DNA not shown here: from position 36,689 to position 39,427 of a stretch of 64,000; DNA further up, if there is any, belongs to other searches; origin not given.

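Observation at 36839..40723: Two giant polytopic membrane proteins; the 812-aa one may fuse a Wzx-like half to a Wzy_C-type polymerase/ligase domain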

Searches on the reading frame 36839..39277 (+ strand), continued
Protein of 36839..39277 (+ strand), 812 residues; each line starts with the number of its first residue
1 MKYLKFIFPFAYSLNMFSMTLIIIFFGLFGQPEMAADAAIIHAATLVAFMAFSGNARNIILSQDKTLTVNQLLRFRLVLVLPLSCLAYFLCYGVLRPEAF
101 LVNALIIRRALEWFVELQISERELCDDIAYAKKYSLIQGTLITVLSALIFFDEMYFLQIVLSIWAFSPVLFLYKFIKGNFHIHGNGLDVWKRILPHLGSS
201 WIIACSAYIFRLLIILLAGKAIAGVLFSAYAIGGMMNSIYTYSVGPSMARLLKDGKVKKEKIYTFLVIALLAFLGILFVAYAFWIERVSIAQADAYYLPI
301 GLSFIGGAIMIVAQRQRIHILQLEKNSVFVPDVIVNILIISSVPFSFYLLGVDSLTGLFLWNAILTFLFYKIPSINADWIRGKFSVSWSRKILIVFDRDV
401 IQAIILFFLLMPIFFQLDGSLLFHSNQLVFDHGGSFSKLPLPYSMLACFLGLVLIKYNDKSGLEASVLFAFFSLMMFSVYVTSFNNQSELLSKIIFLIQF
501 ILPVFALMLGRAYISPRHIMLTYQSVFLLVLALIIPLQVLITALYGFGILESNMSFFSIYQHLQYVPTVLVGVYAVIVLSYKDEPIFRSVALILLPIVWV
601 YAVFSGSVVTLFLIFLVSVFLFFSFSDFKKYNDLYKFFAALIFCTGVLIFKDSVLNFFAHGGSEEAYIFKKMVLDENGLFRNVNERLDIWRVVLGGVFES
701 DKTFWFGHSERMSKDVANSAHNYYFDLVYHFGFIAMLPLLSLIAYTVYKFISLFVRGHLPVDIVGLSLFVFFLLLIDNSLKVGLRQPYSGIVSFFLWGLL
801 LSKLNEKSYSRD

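Call 32: predict_structure(alignment_id=A1)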
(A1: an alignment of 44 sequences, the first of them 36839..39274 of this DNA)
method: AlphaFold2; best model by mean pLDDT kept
length: 812 residues; sequences in the alignment: 44
mean_pLDDT: 85.2   pTM: 0.88
mean pLDDT of the five models: 85.2, 81.9, 81.9, 81.6, 79.8
residues with pLDDT >= 90: 430; 70-90: 261; 50-70: 111; < 50: 10
segments of 3 or more residues with pLDDT < 50: 289-292, 809-812
pLDDT, mean of each block of 10 residues (from residue 1): 81 94 95 96 94 79 76 91 95 90 97 95 93 96 96 95 96 90 68 76 92 92 95 90 80 70 90 95 71 72 96 88 81 93 87 92 94 72 76 78 95 78 63 69 91 73 93 94 85 88 95 92 96 92 82 62 80 92 86 91 86 87 69 69 74 63 54 61 77 93 95 76 92 97 96 89 92 92 89 96 75 36
secondary structure, 60 per line:
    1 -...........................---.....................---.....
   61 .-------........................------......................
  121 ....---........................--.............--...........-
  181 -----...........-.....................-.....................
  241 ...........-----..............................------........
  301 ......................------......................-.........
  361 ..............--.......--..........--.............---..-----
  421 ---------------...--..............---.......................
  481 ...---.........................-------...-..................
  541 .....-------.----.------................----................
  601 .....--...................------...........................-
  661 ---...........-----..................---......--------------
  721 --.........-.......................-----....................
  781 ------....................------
elements in order (helices of 4 or more, strands of 3 or more residues): H2-28 H32-52 H56-61 H69-92 H99-124 H128-151 H154-166 H169-179 H186-196 H198-218 H220-251 H257-286 H293-322 H329-350 H352-374 H377-383 H386-395 H398-410 H443-454 H458-483 H487-511 H523-545 H565-580 H585-605 H608-626 H633-659 H664-673 H681-697 H701-706 H723-731 H733-755 H761-780 H787-806
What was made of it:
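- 36839..39277 (+): A812: 812-aa, about 24-helix fusion protein (N-module + linker + C-module). AF2 model has pLDDT 85.2 and pTM 0.88 (call 32).
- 37964..38029 (+): Linker, residues 376-397: basic, predicted cytoplasmic, short amphipathic helices. DSSP of the model (call 32).
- The A812 model has pLDDT 85 (call 32).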

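Call 37: fold_search(model_id=the predicted structure, library=pdb)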
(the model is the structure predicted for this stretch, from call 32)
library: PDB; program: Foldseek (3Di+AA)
matches with E <= 10: 134; with E <= 0.001: 0
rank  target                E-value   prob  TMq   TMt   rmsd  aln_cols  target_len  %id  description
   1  9g9n_A                1.9e-02  1.00  0.32  0.54   7.5       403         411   12  Lipid III flippase WzxE with NB10 and NB7 nanobodies in inward-facing conformation - crystal 1 (released 2025-01-22)
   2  6fv6                  2.3e-02  1.00  0.31  0.54   7.3       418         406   13  Monomer structure of the MATE family multidrug resistance transporter Aq_128 from Aquifex aeolicus in the outward-facing (released 2019-03-20)
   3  7php_A                2.9e-02  1.00  0.31  0.48   8.3       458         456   13  Structure of Multidrug and Toxin Compound Extrusion (MATE) transporter NorM by NabFab-fiducial assisted cryo-EM (released 2021-09-01)
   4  6fhz                  3.0e-02  1.00  0.31  0.49   8.3       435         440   14  Inward-facing conformation of a multidrug resistance MATE family transporter of the MOP superfamily. (released 2019-05-08)
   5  9g9p_A                3.1e-02  1.00  0.31  0.53   7.6       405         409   14  Lipid III flippase WzxE with NB10 and NB7 nanobodies in inward-facing conformation - crystal 2 (released 2025-01-22)
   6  6fv8_A                3.2e-02  1.00  0.28  0.45   9.3       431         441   12  Dimer structure of the MATE family multidrug resistance transporter Aq_128 from Aquifex aeolicus in the outward-facing (released 2019-03-20)
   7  6fv8_B                3.4e-02  1.00  0.28  0.45   8.9       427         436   15  Dimer structure of the MATE family multidrug resistance transporter Aq_128 from Aquifex aeolicus in the outward-facing (released 2019-03-20)
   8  9g9o_A                3.5e-02  1.00  0.32  0.55   6.8       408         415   12  Lipid III flippase WzxE with NB10 and NB7 nanobodies in outward-facing conformation - crystal 2 (released 2025-01-22)
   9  6fv7_B                4.0e-02  1.00  0.31  0.51   8.0       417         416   13  Dimer structure of the MATE family multidrug resistance transporter Aq_128 from Aquifex aeolicus in the outward-facing (released 2019-03-20)
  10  6nc6_A                4.5e-02  1.00  0.35  0.57   6.0       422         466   12  Lipid II flippase MurJ, inward closed conformation (released 2019-04-17)
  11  9g95_A                4.7e-02  1.00  0.31  0.53   7.2       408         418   11  Lipid III flippase WzxE with NB10 nanobody in outward-facing conformation at 2.7552 A (released 2025-01-22)
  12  7tpg_B                4.7e-02  1.00  0.25  0.45   9.2       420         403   14  Single-Particle Cryo-EM Structure of the WaaL O-antigen ligase in its ligand bound state (released 2022-04-06)
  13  5yck                  5.2e-02  1.00  0.32  0.51   7.9       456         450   11  Crystal structure of a MATE family protein derived from Camelina sativa at 2.3 angstrom (released 2017-09-27)
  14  6fv7_A                6.1e-02  1.00  0.27  0.45   9.7       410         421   12  Dimer structure of the MATE family multidrug resistance transporter Aq_128 from Aquifex aeolicus in the outward-facing (released 2019-03-20)
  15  3vvr_A                6.8e-02  1.00  0.28  0.43   8.8       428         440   14  Crystal structure of MATE in complex with MaD5 (released 2013-04-03)
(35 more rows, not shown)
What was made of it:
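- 38030..39274 (+): C-module, residues 398-812: Wzy_C/WaaL-like 12-helix domain with a 73-residue periplasmic loop between helices 9 and 10. WaaL 7tpg_B Foldseek hit (call 37).
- On MOP superfamily / Wzx flippase (N-module): Alignments run 403-458 columns, TM per target 0.45-0.57, prob 1.0 (calls 32, 37).
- On Wzy_C domain / O-antigen ligase (C-module): 7tpg_B gives 420 columns, TM per target 0.45, prob 1.0 (call 37).
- Closest known: Wzx O-unit flippases of the MOP superfamily. Same: The best structural neighbours of the model are WzxE, MurJ and MATE transporters (call 37).
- Closest known: WaaL O-antigen ligase / Wzy_C domain proteins. Same: Foldseek hit to 7tpg_B (call 37).
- WaaL 7tpg_B is rank 12 (call 37).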

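Call 62: search_solved_structures(query=P0007, max_evalue=10, show_alignments=2)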
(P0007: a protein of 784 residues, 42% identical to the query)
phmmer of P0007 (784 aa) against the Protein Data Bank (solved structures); distinct sequences matched with E-value up to 10: 0.

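Call 63: search_protein_families(library=pfam, proteins=[P0007, P0030, P0032, P0035], max_evalue=0.1)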
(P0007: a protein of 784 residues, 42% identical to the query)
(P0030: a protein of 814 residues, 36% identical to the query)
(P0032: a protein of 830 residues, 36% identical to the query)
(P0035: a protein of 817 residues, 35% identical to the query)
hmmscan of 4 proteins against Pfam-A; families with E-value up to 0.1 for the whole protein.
P0007 (784 aa): 1 family
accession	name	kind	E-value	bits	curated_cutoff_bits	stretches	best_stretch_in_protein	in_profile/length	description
PF04932.20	Wzy_C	-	3.3e-05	24.1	31.7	1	563-707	5-146/149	O-Antigen ligase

P0030 (814 aa): 1 family
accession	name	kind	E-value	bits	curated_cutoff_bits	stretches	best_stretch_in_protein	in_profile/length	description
PF04932.20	Wzy_C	-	2.1e-07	31.3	31.7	1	593-738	6-149/149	O-Antigen ligase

P0032 (830 aa): 1 family
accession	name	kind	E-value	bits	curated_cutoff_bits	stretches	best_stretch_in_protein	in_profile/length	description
PF04932.20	Wzy_C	-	1e-07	32.3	31.7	1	598-747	5-146/149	O-Antigen ligase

P0035 (817 aa): 1 family
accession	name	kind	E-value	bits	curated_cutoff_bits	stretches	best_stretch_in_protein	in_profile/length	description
PF04932.20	Wzy_C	-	7.6e-08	32.7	31.7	1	586-732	2-147/149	O-Antigen ligase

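Call 90: find_encoding_contigs(protein=window:36839-39277:+, flank=1000, max_places=4)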
Protein window:36839-39277:+ (812 aa): no gene with exactly this product is on record in the collection.
